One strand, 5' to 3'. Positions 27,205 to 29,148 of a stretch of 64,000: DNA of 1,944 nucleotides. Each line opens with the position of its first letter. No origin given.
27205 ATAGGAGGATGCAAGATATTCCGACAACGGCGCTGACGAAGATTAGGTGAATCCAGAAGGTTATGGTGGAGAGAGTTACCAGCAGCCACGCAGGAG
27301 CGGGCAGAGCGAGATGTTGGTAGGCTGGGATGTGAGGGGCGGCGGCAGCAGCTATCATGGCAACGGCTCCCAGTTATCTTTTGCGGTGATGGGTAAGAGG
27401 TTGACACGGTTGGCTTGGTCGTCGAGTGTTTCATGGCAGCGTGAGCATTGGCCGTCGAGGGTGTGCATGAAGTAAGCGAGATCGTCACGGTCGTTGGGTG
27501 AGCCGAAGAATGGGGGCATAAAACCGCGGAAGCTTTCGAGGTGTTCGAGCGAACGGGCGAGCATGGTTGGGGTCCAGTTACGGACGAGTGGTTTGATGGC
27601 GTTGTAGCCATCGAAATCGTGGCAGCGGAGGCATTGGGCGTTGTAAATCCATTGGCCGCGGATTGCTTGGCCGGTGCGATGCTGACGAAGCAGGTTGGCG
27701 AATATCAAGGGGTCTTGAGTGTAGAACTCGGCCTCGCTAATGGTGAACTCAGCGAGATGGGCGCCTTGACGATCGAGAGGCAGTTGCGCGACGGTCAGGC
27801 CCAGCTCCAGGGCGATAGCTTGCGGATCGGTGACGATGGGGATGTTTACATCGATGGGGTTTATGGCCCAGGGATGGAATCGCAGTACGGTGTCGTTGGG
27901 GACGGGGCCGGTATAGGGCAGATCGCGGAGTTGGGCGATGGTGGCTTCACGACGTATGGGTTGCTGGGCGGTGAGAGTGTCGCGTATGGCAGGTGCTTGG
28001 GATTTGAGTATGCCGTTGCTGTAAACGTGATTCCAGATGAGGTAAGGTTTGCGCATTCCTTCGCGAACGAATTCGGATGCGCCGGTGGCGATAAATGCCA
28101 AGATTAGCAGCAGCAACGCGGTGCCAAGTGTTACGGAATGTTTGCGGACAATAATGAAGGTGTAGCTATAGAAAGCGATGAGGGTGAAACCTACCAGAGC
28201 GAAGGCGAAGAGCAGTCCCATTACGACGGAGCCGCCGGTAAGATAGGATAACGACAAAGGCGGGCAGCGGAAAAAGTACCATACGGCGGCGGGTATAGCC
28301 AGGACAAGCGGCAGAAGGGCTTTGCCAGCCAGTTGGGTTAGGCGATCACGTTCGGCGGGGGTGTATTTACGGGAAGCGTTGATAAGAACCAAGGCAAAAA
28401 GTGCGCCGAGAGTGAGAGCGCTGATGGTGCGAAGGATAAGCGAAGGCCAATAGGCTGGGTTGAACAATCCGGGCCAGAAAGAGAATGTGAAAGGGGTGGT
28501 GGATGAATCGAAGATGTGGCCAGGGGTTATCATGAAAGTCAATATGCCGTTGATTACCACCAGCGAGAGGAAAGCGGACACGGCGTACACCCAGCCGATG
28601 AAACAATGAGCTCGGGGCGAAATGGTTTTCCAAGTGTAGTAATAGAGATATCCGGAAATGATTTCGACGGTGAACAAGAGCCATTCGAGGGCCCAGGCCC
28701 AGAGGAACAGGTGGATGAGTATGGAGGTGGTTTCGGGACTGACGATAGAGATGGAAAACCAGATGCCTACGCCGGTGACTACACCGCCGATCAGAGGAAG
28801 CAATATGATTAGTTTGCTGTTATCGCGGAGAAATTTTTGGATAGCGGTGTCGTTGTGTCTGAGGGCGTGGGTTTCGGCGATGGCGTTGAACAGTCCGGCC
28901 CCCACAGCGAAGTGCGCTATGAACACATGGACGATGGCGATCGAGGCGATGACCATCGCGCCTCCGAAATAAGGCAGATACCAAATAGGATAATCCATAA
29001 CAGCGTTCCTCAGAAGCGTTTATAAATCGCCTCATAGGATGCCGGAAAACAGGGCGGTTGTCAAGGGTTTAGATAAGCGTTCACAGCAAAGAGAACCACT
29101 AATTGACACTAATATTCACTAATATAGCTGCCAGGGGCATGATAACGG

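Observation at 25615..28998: Cytochrome bd-like membrane subunit fused to a dihaem cytochrome c, in an operon with a polytopic membrane protein and a thioredoxin-like protein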

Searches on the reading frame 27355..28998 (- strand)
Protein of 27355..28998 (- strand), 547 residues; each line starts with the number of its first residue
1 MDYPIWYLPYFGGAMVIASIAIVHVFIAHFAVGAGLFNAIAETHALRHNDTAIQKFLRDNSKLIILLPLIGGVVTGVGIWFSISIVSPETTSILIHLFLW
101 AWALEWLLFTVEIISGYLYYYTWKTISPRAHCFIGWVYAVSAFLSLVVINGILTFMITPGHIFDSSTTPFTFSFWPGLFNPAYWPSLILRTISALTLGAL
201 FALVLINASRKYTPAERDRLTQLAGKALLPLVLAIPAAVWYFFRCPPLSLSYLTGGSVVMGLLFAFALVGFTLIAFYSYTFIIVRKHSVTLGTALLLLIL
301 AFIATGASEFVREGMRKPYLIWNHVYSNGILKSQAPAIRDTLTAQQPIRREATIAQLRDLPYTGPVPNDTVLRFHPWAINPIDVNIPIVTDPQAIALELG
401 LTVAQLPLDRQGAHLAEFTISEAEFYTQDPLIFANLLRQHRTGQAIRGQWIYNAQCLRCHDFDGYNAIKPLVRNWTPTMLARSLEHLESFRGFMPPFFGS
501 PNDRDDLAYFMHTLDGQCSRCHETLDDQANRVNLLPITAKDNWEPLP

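Call 3: search_protein_families(library=pfam, proteins=[window:27355-28998:-], max_evalue=0.01)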
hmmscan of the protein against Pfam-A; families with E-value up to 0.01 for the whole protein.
window:27355-28998:- (547 aa): 3 families
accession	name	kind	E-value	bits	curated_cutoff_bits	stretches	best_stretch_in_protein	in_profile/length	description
PF01654.22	Cyt_bd_oxida_I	-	2.7e-16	59.6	26.2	1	17-204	6-194/418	Cytochrome bd terminal oxidase subunit I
PF13442.11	Cytochrome_CBB3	-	9.9e-10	39.1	27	1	445-511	3-68/68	Cytochrome C oxidase, cbb3-type, subunit III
PF00034.26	Cytochrom_C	-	0.0076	18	21.3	0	447-470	3-26/90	Cytochrome c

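Call 4: search_protein_families(library=ncbifam, proteins=[window:27355-28998:-], max_evalue=0.01)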
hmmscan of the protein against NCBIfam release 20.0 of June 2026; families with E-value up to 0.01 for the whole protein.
window:27355-28998:- (547 aa): 0 families

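Call 6: find_homologous_proteins(query=window:27355-28998:-)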
Query window:27355-28998:- (547 aa): 541 proteins with E <= 0.001 among 8000 candidates; the best 120 are listed.
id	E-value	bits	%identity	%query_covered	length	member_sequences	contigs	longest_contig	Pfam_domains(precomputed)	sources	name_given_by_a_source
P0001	0.0e+0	1258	100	100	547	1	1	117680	PF13442.12,PF01654.23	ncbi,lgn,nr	ncbi:MAG: cytochrome ubiquinol oxidase subunit I [Sedimentisphaerales bacterium]|nr:cytochrome ubiqu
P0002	5.5e-208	711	59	97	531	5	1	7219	PF13442.12,PF01654.23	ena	-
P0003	5.0e-195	668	57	100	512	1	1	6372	PF13442.12,PF01654.23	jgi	-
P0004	1.2e-172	594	51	95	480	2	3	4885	PF13442.12,PF01654.23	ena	-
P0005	3.0e-172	593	51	96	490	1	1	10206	PF13442.12,PF01654.23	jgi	jgi:cytochrome bd-type quinol oxidase subunit 1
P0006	2.2e-169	583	53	95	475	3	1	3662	PF13442.12,PF01654.23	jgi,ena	-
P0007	3.6e-169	582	52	100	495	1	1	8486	PF13442.12,PF01654.23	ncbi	-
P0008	6.0e-168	578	50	100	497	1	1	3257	PF13442.12,PF01654.23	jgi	-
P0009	1.3e-167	577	51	96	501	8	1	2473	PF13442.12,PF01654.23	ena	-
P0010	2.3e-167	576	50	100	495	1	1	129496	PF13442.12,PF01654.23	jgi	jgi:cytochrome bd-type quinol oxidase subunit 1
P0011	1.1e-166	574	48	100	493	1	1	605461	PF13442.12,PF01654.23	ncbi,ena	-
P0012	2.4e-166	573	52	96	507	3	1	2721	PF13442.12,PF01654.23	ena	-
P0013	1.1e-164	568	52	94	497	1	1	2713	PF13442.12,PF01654.23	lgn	-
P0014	4.2e-164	566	49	100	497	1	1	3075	PF13442.12,PF01654.23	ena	-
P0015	1.1e-161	558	50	98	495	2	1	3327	PF01654.23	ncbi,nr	ncbi:MAG: cytochrome ubiquinol oxidase subunit I [Sedimentisphaerales bacterium]|nr:cytochrome ubiqu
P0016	4.1e-161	556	50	100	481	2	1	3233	PF13442.12,PF01654.23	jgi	-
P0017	8.8e-158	545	51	95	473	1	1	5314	PF13442.12,PF01654.23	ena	-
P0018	9.5e-157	541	46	99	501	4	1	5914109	PF13442.12,PF01654.23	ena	-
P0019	4.8e-156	539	47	97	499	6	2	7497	PF13442.12,PF01654.23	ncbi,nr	ncbi:MAG: cytochrome ubiquinol oxidase subunit I [Sedimentisphaerales bacterium]|nr:cytochrome ubiqu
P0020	3.8e-154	533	46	100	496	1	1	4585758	PF01654.23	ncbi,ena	-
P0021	4.5e-153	529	47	99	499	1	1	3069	PF13442.12,PF01654.23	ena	-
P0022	2.3e-152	527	47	100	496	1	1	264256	PF13442.12,PF01654.23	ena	-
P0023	4.2e-148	513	45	100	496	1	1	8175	PF13442.12,PF01654.23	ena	-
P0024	2.2e-126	441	41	95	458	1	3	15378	PF13442.12,PF01654.23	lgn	-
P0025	8.8e-126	439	51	62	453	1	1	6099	PF13442.12,PF01654.23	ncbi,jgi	-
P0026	5.4e-125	437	53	62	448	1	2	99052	PF13442.12,PF00034.27,PF01654.23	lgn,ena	-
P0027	7.1e-125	436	42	97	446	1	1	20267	PF13442.12,PF01654.23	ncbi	-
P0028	7.1e-125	436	50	62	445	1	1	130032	PF13442.12,PF01654.23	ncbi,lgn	-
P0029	3.8e-124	434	51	62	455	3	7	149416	PF13442.12,PF01654.23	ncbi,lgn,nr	ncbi:MAG: cytochrome ubiquinol oxidase subunit I [Phycisphaerae bacterium]|nr:cytochrome ubiquinol o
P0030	4.8e-124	433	42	94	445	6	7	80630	PF13442.12,PF01654.23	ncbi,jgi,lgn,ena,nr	ncbi:MAG TPA: cytochrome ubiquinol oxidase subunit I [bacterium]|nr:cytochrome ubiquinol oxidase sub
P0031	9.9e-124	432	42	94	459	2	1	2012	PF13442.12,PF01654.23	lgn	-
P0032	1.1e-123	432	52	63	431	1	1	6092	PF13442.12,PF01654.23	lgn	-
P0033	1.5e-123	432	49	62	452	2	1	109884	PF13442.12,PF01654.23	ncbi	ncbi:MAG: cytochrome ubiquinol oxidase subunit I [Candidatus Omnitrophota bacterium]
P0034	2.6e-123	431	41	95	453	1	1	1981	PF13442.12,PF01654.23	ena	-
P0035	2.9e-123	431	41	97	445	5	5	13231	PF13442.12,PF01654.23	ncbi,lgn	-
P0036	8.4e-123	429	50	62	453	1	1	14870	PF13442.12,PF01654.23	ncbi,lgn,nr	ncbi:MAG: cytochrome ubiquinol oxidase subunit I [Candidatus Omnitrophica bacterium]|nr:cytochrome u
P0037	9.9e-123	429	40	95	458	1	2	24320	PF13442.12,PF01654.23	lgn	-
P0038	1.0e-122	429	52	63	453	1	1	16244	PF13442.12,PF01654.23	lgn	-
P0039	2.6e-122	428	41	97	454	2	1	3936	PF13442.12,PF01654.23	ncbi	-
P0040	2.9e-122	428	42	95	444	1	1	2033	PF13442.12,PF01654.23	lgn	-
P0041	1.5e-121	425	51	62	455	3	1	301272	PF13442.12,PF01654.23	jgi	-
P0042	1.9e-121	425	40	94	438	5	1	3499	PF13442.12,PF01654.23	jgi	jgi:cytochrome bd-type quinol oxidase subunit 1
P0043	3.3e-121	424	41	99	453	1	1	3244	PF13442.12,PF01654.23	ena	-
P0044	7.5e-121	423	41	94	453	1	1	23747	PF13442.12,PF01654.23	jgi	jgi:cytochrome d ubiquinol oxidase subunit I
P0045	2.2e-120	421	41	97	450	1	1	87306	PF13442.12,PF01654.23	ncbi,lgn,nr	ncbi:MAG: hypothetical protein GC154_06705 [bacterium]|nr:hypothetical protein [bacterium]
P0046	3.8e-120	421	53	62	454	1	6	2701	PF13442.12,PF00034.27,PF01654.23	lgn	-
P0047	4.1e-120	420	40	94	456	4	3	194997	PF13442.12,PF01654.23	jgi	-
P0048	7.5e-120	420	41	95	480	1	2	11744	PF13442.12,PF01654.23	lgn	-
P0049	9.8e-120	419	51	61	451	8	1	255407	PF13442.12,PF01654.23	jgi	-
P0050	1.9e-119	418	41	94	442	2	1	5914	PF13442.12,PF01654.23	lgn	-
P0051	2.8e-119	418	42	94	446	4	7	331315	PF13442.12,PF01654.23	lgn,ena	-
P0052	3.7e-119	417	40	94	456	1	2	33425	PF13442.12,PF01654.23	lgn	-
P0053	5.7e-119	417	51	63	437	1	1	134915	PF13442.12,PF01654.23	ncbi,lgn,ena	-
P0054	9.5e-119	416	42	79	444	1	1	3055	PF13442.12,PF01654.23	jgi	jgi:mono/diheme cytochrome c family protein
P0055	2.1e-118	415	47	70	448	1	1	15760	PF13442.12,PF01654.23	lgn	-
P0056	7.0e-118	413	42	95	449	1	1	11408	PF13442.12,PF01654.23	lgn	-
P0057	8.5e-118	413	41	94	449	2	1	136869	PF13442.12,PF01654.23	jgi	-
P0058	1.2e-117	412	49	62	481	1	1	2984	PF13442.12,PF01654.23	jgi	jgi:cytochrome bd-type quinol oxidase subunit 1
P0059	2.0e-117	412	46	71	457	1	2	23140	PF13442.12,PF01654.23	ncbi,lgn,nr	ncbi:cytochrome ubiquinol oxidase subunit I [bacterium]|nr:cytochrome ubiquinol oxidase subunit I [b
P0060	3.1e-117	411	41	94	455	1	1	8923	PF13442.12,PF01654.23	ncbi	-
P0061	4.1e-117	411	40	94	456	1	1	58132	PF13442.12,PF01654.23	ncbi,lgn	-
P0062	2.8e-116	408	51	65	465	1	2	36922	PF13442.12,PF01654.23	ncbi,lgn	-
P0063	3.0e-116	408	43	78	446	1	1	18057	PF13442.12,PF01654.23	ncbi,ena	-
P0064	3.6e-116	407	44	75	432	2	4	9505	PF13442.12,PF01654.23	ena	-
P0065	7.4e-116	406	48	62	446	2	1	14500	PF13442.12,PF01654.23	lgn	-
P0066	1.5e-115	405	42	80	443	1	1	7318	PF13442.12,PF01654.23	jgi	jgi:mono/diheme cytochrome c family protein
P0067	2.0e-115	405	48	62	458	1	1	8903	PF13442.12,PF01654.23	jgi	jgi:hypothetical protein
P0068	3.3e-115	404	44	71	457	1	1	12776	PF13442.12,PF01654.23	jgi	jgi:hypothetical protein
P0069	6.1e-115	403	48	62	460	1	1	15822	PF13442.12,PF01654.23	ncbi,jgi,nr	ncbi:hypothetical protein EHM69_08520 [candidate division KSB1 bacterium]|nr:MAG: hypothetical prote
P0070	9.2e-115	403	39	95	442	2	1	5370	PF13442.12,PF01654.23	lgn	-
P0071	9.6e-115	403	49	65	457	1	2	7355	PF13442.12,PF01654.23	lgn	-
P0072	1.1e-114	403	47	66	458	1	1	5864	PF13442.12,PF01654.23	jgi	jgi:cytochrome bd ubiquinol oxidase subunit I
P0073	1.8e-114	402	43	71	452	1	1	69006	PF13442.12,PF01654.23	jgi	jgi:cytochrome d ubiquinol oxidase subunit I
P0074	2.0e-114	402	47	66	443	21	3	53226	PF13442.12,PF01654.23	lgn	-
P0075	2.2e-114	402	49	66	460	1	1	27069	PF13442.12,PF01654.23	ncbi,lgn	-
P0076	3.2e-114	401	45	71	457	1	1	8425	PF13442.12,PF01654.23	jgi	jgi:hypothetical protein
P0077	3.8e-114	401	40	92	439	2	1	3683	PF13442.12,PF01654.23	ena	-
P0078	4.2e-114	401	41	93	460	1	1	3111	PF13442.12,PF01654.23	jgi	jgi:cytochrome d ubiquinol oxidase subunit I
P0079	1.2e-113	399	39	95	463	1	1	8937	PF13442.12,PF01654.23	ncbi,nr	ncbi:MAG: cytochrome ubiquinol oxidase subunit I [bacterium]|nr:cytochrome ubiquinol oxidase subunit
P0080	1.3e-113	399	46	61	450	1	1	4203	PF13442.12,PF01654.23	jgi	jgi:mono/diheme cytochrome c family protein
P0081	1.5e-113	399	40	94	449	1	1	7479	PF13442.12,PF01654.23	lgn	-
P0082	4.8e-113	397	40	94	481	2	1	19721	PF13442.12,PF01654.23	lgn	-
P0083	1.3e-112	396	48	60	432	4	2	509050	PF13442.12,PF01654.23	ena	-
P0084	1.8e-112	395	41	94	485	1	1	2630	PF13442.12,PF01654.23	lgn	-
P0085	5.1e-112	394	48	62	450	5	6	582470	PF13442.12,PF01654.23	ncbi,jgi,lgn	ncbi:MAG: cytochrome ubiquinol oxidase subunit I [bacterium]|jgi:cytochrome d ubiquinol oxidase subu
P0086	5.4e-112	394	46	62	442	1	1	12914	PF13442.12,PF01654.23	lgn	-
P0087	6.4e-112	393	48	61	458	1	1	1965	PF13442.12,PF01654.23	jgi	jgi:cytochrome bd-type quinol oxidase subunit 1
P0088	9.4e-112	393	44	68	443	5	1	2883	PF13442.12,PF01654.23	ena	-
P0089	1.4e-111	392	48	64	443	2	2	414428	PF13442.12,PF01654.23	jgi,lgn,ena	jgi:cytochrome bd-type quinol oxidase subunit 1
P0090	1.5e-111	392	48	62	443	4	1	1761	PF13442.12,PF01654.23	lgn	-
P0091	2.4e-111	392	43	71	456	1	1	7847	PF13442.12,PF01654.23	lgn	-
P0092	2.7e-111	391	43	71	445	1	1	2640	PF13442.12,PF01654.23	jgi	jgi:cytochrome bd-type quinol oxidase subunit 1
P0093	3.5e-111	391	45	71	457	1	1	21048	PF13442.12,PF01654.23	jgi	jgi:cytochrome d ubiquinol oxidase subunit I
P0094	5.3e-111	390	47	62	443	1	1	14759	PF13442.12,PF01654.23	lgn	-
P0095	1.8e-110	389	49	61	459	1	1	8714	PF13442.12,PF01654.23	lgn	-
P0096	2.1e-110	388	51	63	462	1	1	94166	PF13442.12,PF01654.23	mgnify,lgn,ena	mgnify:CR=1 FL=1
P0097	2.1e-110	388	42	71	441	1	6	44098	PF13442.12,PF01654.23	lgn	-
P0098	3.1e-110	388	48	65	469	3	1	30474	PF13442.12,PF01654.23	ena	-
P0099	6.5e-110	387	39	94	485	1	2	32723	PF13442.12,PF01654.23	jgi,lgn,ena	-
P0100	6.7e-110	387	48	61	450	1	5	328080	PF01654.23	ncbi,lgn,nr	ncbi:cytochrome ubiquinol oxidase subunit I [candidate division KSB1 bacterium]|nr:cytochrome ubiqui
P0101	6.8e-110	387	48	62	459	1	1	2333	PF13442.12,PF01654.23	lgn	-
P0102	8.9e-110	386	51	60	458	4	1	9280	PF13442.12,PF01654.23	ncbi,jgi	ncbi:MAG: cytochrome ubiquinol oxidase subunit I [Planctomycetota bacterium]|jgi:cytochrome bd-type 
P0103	1.1e-109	386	41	93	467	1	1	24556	PF13442.12,PF01654.23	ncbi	-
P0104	1.2e-109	386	44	71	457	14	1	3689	PF13442.12,PF01654.23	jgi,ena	-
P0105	3.1e-109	385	48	64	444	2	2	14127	PF13442.12,PF01654.23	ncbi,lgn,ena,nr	ncbi:MAG TPA: cytochrome ubiquinol oxidase subunit I [Acidobacteriota bacterium]|nr:cytochrome ubiqu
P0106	4.1e-109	384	38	97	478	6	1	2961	PF01654.23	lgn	-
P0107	1.1e-108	383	43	60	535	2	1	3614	PF13442.12,PF01654.23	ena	-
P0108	1.6e-108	382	50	62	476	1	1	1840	PF13442.12,PF01654.23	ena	-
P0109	5.9e-108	380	46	60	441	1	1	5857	PF13442.12,PF01654.23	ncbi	-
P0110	1.1e-107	379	44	62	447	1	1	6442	PF13442.12,PF01654.23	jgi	jgi:cytochrome bd-type quinol oxidase subunit 1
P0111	1.4e-107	379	46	65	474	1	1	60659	PF13442.12,PF01654.23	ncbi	-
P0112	1.5e-107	379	45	65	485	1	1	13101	PF01654.23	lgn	-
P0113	1.7e-107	379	45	67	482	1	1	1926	PF01654.23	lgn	-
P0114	2.4e-107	378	44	61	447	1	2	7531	PF13442.12,PF01654.23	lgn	-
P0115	2.4e-107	378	48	66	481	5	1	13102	PF01654.23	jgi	-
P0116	3.9e-107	378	51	61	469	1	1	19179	PF13442.12,PF01654.23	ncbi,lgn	-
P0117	5.1e-107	377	46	66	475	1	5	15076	PF13442.12,PF01654.23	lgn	-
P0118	7.1e-107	377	45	66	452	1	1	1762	PF13442.12,PF01654.23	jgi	jgi:cytochrome bd ubiquinol oxidase subunit I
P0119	8.4e-107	377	45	63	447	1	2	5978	PF13442.12,PF01654.23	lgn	-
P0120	1.3e-106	376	47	65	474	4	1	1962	PF01654.23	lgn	-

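Call 10: search_solved_structures(query=window:27355-28998:-, max_evalue=1, show_alignments=3)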
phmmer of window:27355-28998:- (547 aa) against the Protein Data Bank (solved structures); distinct sequences matched with E-value up to 1: 3.
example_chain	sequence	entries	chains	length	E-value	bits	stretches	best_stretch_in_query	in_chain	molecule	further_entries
5doq_A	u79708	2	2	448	0.00022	23.5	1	21-206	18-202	Bd-type quinol oxidase subunit I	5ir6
6xkx_p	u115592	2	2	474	0.059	15.5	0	425-473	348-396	Cbb3-type cytochrome c oxidase subunit CcoP,Cytochrome c-type cyt cy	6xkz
6xkw_Y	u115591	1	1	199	0.082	15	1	423-473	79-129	Cytochrome c-type cyt cy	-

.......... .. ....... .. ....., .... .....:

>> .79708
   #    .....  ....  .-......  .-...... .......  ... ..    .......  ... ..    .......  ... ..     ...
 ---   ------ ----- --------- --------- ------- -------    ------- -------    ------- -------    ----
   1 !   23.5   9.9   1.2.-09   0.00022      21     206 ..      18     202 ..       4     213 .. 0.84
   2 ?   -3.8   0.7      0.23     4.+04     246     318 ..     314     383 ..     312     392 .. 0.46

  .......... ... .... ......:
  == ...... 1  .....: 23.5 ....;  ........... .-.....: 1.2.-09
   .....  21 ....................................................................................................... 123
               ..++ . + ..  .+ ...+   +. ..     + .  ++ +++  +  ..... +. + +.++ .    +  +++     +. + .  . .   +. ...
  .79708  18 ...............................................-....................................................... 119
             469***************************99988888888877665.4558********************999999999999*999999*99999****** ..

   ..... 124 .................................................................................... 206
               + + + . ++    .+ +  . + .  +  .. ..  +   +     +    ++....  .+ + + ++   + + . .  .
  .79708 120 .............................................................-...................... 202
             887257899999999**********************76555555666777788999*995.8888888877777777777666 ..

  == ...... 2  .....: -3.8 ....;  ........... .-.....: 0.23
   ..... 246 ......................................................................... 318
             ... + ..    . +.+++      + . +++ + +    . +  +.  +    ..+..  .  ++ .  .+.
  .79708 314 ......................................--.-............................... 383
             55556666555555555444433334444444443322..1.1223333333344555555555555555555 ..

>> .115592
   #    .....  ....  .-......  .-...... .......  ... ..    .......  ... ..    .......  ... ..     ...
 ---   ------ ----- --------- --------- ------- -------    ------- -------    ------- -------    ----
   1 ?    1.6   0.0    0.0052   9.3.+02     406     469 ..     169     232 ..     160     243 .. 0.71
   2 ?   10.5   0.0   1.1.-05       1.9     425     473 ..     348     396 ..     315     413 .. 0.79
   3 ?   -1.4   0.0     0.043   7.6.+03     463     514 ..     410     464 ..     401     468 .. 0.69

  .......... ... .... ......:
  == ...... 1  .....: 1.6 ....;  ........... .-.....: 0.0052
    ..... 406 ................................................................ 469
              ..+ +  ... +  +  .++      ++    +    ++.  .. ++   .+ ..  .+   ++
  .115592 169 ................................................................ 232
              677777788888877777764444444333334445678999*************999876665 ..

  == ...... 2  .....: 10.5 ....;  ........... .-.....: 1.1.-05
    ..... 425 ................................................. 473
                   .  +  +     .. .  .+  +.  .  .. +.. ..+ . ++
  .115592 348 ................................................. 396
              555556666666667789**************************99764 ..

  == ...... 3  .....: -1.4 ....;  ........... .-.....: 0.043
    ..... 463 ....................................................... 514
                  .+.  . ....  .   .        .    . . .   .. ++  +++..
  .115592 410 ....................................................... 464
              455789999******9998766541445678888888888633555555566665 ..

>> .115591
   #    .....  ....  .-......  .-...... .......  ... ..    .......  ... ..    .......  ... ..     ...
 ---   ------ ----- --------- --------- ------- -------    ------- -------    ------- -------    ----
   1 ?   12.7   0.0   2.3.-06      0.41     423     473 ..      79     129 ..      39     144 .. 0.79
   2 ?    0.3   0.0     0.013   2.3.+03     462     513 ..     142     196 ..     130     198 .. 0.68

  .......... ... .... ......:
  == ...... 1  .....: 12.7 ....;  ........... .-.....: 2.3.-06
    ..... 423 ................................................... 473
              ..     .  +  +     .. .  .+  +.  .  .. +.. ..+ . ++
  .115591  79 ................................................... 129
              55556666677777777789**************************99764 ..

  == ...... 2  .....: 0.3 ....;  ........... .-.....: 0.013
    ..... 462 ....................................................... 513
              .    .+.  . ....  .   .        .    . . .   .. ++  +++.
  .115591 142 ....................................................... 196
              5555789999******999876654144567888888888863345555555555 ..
